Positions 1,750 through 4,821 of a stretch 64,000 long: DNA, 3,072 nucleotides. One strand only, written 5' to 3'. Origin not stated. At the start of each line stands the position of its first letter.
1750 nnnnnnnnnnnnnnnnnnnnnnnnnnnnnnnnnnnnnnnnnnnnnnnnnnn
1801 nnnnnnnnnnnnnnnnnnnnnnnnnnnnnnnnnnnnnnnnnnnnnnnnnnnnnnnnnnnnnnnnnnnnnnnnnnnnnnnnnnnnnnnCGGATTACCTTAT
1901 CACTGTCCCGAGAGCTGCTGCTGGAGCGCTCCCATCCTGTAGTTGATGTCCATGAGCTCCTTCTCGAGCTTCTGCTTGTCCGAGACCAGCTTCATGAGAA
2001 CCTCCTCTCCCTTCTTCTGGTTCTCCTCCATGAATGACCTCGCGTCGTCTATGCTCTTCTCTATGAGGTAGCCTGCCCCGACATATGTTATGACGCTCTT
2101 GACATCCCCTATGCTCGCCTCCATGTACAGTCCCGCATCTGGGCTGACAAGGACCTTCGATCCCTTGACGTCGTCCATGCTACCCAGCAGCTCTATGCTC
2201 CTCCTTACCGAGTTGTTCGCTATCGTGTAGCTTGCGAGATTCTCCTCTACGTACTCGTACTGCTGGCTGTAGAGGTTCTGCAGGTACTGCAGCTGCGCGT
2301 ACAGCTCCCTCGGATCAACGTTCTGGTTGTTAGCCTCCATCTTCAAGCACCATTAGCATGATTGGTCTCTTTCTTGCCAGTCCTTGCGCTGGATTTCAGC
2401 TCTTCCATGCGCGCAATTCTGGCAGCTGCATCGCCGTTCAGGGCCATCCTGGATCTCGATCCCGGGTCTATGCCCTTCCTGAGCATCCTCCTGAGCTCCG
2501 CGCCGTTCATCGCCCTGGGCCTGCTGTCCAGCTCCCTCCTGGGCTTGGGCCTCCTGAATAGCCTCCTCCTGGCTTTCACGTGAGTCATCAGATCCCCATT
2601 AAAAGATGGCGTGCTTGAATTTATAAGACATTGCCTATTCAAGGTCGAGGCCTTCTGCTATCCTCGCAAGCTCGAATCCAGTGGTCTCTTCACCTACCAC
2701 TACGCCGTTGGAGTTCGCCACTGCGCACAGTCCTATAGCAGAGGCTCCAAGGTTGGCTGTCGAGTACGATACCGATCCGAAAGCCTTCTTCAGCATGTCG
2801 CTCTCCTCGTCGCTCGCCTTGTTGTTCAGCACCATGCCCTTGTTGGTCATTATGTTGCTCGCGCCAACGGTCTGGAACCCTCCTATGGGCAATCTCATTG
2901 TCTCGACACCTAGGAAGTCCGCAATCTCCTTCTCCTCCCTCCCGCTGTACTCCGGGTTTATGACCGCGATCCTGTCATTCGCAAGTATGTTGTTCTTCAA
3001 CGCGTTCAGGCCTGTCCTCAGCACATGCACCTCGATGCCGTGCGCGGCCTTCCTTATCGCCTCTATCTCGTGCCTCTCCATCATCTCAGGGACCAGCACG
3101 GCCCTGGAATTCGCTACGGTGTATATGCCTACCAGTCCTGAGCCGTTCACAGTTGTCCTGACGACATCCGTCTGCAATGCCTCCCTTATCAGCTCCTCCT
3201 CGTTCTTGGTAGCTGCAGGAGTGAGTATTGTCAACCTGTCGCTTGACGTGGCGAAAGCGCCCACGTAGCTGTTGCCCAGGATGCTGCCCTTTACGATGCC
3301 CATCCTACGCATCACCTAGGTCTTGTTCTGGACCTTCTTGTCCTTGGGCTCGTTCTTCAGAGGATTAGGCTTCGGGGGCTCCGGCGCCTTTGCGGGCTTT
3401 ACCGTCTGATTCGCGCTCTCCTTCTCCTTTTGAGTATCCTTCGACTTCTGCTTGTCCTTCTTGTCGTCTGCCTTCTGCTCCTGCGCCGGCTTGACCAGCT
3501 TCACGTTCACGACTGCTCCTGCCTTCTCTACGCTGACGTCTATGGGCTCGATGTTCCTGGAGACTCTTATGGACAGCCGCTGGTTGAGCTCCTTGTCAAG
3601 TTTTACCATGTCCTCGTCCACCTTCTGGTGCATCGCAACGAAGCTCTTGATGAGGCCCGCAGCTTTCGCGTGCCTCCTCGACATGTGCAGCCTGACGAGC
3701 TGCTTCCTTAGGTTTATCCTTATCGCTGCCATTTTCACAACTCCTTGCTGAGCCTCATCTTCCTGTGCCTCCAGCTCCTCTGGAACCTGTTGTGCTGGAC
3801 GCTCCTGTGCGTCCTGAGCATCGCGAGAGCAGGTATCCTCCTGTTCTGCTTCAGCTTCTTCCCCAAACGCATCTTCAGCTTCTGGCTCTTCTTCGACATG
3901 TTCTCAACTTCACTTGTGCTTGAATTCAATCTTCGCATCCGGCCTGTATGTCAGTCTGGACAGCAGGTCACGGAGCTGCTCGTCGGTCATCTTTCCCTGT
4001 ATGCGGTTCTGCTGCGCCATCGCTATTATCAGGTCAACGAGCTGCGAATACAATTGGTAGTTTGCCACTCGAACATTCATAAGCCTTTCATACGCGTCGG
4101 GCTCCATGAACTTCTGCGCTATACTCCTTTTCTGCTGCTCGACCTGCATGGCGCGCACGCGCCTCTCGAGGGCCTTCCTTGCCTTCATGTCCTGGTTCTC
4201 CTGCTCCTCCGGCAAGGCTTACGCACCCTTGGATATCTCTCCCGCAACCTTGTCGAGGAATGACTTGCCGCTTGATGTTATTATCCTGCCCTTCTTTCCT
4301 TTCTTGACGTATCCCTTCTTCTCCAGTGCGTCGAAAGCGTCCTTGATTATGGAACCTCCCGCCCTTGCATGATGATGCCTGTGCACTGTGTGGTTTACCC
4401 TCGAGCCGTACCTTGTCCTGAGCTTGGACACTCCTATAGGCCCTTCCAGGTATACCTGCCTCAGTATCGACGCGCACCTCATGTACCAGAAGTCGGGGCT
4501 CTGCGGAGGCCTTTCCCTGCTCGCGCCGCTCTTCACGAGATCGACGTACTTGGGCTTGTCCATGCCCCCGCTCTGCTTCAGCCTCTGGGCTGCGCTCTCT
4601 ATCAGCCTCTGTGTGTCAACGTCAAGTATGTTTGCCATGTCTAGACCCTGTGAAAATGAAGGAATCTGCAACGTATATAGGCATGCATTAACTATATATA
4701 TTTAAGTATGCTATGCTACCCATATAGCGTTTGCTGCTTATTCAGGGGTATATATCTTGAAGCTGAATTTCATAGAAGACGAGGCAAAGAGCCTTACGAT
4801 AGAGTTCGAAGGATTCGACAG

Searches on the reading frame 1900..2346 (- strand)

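Call 38: search_protein_families(library=pfam, proteins=[window:1900-2346:-], max_evalue=0.001)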
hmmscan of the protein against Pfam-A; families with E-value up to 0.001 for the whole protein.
window:1900-2346:- (148 aa): 1 family
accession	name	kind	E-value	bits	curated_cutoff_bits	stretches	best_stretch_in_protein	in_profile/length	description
PF02996.22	Prefoldin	-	6.4e-17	62.1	23.2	1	26-144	1-120/120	Prefoldin subunit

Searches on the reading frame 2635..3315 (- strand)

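Call 38: search_protein_families(library=pfam, proteins=[window:2635-3315:-], max_evalue=0.001)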
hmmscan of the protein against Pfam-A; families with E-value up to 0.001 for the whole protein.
window:2635-3315:- (226 aa): 1 family
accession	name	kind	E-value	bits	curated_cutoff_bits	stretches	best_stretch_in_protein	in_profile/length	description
PF01912.23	eIF-6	-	3.9e-50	170.4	25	1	11-205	3-197/197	eIF-6 family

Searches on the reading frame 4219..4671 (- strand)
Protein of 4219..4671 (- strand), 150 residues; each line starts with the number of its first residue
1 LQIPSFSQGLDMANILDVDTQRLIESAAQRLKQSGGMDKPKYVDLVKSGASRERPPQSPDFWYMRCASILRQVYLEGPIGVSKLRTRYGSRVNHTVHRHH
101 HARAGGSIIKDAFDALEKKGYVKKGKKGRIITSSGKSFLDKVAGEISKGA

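Call 38: search_protein_families(library=pfam, proteins=[window:4219-4671:-], max_evalue=0.001)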
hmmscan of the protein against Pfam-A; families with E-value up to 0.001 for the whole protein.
window:4219-4671:- (150 aa): 2 families
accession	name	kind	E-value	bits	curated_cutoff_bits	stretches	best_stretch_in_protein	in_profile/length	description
PF01090.25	Ribosomal_S19e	-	7.3e-47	159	29.4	1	15-148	2-136/137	Ribosomal protein S19e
PF05491.19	RuvB_C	-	0.00063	20.1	24.7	0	118-139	50-71/72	RuvB C-terminal winged helix domain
